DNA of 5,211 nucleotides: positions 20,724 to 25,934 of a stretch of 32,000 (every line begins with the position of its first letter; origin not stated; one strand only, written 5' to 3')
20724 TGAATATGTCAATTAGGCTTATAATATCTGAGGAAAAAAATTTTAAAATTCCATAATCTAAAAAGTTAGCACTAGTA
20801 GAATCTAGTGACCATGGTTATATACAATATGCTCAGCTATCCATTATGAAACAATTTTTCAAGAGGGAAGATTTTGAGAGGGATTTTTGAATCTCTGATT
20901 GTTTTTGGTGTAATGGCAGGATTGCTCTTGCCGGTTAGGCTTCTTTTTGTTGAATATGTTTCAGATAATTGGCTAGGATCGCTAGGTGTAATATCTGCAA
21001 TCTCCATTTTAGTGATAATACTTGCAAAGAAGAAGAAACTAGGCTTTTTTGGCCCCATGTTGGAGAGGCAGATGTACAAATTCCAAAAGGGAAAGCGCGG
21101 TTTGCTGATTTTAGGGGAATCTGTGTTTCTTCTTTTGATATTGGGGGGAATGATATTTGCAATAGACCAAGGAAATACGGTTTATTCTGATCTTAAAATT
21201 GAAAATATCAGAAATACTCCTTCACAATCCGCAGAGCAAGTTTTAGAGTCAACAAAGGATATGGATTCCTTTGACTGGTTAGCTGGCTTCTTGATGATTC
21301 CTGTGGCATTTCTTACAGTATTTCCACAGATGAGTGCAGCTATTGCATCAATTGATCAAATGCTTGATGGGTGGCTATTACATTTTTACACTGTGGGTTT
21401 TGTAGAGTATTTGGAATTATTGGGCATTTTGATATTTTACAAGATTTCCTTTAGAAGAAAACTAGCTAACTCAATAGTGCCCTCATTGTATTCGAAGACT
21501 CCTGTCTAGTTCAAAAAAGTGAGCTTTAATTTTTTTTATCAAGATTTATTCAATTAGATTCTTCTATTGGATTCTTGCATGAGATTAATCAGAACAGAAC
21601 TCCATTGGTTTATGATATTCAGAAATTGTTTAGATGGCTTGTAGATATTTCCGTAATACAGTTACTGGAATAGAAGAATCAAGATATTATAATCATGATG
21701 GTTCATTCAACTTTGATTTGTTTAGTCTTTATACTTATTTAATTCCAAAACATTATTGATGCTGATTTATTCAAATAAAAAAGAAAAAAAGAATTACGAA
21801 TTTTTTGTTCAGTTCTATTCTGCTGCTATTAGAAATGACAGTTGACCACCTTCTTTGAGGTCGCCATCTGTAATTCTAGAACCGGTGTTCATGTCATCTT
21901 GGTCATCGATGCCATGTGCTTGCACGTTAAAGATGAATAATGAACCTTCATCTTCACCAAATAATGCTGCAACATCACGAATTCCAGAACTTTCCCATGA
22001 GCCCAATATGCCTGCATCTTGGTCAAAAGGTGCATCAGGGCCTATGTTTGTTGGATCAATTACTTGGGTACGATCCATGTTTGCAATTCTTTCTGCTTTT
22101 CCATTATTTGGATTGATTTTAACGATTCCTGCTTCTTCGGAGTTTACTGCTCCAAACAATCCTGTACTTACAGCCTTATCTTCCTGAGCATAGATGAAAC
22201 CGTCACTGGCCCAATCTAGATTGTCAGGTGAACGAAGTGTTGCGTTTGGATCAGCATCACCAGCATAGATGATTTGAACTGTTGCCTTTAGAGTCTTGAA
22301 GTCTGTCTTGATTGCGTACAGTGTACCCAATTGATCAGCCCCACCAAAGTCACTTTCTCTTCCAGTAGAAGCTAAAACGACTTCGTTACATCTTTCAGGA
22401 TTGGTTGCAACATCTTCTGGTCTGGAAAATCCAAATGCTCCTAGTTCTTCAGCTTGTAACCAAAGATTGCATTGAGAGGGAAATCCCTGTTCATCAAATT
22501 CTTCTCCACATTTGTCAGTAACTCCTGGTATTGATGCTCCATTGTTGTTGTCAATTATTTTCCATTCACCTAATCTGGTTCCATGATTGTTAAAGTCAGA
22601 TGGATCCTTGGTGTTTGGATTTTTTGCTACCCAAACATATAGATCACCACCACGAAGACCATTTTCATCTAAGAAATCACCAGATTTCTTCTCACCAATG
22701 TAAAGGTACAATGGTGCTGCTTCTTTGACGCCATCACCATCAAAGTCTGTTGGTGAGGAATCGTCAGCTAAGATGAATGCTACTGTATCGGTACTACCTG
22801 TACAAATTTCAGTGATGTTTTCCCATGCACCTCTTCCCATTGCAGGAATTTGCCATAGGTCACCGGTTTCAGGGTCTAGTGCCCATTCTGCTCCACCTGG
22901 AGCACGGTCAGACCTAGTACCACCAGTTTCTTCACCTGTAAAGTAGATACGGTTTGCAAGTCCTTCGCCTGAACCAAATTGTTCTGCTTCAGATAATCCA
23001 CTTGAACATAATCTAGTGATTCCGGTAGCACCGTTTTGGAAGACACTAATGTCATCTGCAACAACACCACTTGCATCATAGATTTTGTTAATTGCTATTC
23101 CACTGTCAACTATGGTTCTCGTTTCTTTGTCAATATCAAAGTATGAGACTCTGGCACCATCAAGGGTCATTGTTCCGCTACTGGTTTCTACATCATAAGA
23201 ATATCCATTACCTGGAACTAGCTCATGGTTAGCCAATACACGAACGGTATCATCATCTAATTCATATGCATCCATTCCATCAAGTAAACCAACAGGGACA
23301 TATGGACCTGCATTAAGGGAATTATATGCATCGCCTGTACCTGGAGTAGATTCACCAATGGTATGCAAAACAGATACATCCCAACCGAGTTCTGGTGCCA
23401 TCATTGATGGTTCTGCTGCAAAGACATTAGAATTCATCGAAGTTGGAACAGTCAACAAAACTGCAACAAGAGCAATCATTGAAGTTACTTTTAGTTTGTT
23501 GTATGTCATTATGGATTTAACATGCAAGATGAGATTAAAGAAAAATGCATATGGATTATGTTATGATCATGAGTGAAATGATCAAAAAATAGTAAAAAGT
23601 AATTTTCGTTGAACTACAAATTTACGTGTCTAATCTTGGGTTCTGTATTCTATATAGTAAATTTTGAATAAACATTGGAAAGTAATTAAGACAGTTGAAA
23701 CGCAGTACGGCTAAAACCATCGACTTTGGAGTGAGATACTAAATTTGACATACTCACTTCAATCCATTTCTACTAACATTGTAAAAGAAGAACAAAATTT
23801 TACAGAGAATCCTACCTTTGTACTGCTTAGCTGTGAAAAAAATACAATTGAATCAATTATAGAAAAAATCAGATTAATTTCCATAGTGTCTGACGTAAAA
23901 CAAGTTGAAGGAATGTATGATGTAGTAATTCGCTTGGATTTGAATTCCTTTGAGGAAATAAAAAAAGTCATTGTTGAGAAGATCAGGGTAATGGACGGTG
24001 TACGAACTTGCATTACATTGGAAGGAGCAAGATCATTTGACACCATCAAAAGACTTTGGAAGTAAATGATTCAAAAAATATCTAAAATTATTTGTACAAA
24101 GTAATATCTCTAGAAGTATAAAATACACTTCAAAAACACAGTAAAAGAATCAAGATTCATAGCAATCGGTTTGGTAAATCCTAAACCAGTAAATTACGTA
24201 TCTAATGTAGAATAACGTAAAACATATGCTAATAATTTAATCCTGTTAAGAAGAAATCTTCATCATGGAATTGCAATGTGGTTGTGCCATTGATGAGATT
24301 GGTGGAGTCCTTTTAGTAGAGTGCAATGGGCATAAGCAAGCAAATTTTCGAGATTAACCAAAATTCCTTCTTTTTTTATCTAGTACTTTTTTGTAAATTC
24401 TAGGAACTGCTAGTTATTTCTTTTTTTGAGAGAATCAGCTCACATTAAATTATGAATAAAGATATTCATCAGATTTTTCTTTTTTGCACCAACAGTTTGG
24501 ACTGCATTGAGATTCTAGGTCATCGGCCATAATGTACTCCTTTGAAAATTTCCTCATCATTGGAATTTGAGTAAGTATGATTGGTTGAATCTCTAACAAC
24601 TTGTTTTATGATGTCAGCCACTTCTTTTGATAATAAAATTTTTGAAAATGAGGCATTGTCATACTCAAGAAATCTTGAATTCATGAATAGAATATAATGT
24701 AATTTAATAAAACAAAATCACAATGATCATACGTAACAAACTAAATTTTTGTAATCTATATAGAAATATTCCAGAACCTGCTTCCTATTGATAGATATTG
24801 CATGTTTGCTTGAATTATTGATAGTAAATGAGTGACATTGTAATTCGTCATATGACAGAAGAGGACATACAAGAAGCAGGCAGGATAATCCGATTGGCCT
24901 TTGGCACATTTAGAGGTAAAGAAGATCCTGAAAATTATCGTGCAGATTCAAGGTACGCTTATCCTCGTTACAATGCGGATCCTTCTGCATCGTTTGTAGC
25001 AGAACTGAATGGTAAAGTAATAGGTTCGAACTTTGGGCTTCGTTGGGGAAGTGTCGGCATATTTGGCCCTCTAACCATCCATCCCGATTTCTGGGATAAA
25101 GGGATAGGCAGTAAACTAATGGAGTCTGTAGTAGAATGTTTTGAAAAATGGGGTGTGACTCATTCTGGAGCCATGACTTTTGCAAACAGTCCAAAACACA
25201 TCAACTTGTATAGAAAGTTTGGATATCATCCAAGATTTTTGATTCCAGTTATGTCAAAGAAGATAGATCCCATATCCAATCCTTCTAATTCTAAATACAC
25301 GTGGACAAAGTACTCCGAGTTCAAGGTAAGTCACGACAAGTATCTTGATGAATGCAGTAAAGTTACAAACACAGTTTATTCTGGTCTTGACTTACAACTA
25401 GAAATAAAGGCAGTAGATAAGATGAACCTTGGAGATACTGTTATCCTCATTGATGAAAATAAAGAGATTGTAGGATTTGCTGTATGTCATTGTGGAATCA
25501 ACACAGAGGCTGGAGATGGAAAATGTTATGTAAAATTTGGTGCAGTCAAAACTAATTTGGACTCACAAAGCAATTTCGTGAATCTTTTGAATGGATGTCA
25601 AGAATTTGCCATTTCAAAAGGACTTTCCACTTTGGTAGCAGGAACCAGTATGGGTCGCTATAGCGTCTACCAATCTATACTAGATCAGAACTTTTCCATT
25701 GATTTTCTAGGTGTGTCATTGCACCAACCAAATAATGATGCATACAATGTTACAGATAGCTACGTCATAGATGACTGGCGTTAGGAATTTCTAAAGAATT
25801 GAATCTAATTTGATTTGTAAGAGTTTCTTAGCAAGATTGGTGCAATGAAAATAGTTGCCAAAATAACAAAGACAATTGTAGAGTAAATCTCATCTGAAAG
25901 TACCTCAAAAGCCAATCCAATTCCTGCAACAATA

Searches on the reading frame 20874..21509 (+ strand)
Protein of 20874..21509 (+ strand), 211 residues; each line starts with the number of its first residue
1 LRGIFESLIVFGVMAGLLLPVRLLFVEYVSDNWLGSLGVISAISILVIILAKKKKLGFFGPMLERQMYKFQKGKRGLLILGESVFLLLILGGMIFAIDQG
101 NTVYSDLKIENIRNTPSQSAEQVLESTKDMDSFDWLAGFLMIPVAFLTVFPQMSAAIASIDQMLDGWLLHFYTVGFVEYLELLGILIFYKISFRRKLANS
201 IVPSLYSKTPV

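Call 17: search_protein_families(library=pfam, max_evalue=0.01, proteins=[window:20874-21509:+])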
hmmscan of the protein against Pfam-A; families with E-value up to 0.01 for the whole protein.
window:20874-21509:+ (211 aa): 0 families

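Call 90: search_protein_families(library=pfam, max_evalue=5, proteins=[window:20913-21509:+])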
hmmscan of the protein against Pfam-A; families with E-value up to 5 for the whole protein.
window:20913-21509:+ (198 aa): 1 family
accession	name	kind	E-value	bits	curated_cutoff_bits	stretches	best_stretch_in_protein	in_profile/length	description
PF20377.3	DUF6672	-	0.26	11.5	24.3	1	60-101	5-46/152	Family of unknown function (DUF6672)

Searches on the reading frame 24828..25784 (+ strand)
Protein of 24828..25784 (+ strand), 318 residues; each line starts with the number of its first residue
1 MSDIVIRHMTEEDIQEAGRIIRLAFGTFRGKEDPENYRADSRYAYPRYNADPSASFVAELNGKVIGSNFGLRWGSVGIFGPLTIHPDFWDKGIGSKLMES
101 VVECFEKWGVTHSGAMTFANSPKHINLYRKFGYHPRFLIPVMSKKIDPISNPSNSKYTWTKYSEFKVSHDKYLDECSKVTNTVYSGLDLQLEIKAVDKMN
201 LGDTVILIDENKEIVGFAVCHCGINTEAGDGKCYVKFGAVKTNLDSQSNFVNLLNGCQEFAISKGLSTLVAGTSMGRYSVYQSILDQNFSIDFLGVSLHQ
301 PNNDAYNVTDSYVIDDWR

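Call 90: search_protein_families(library=pfam, max_evalue=5, proteins=[window:24828-25784:+])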
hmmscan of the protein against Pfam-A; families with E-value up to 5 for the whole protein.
window:24828-25784:+ (318 aa): 7 families
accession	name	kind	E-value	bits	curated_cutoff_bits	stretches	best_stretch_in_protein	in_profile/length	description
PF00583.31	Acetyltransf_1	-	3.6e-13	50.3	20.7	1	40-133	18-116/116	Acetyltransferase (GNAT) family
PF13508.13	Acetyltransf_7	-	1.6e-12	48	27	1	54-134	4-83/84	Acetyltransferase (GNAT) domain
PF13673.13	Acetyltransf_10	-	1.2e-05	25.8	23.6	1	55-134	33-108/128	Acetyltransferase (GNAT) domain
PF13527.13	Acetyltransf_9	-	3.7e-05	24.2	25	2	6-67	2-55/127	Acetyltransferase (GNAT) domain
PF08445.16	FR47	-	0.019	15.4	22.1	1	76-134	21-78/86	FR47-like protein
PF13302.13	Acetyltransf_3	-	0.044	14.9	25.4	1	5-133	3-137/138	Acetyltransferase (GNAT) domain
PF13480.13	Acetyltransf_6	-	0.093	13.3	22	1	53-103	72-122/143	Acetyltransferase (GNAT) domain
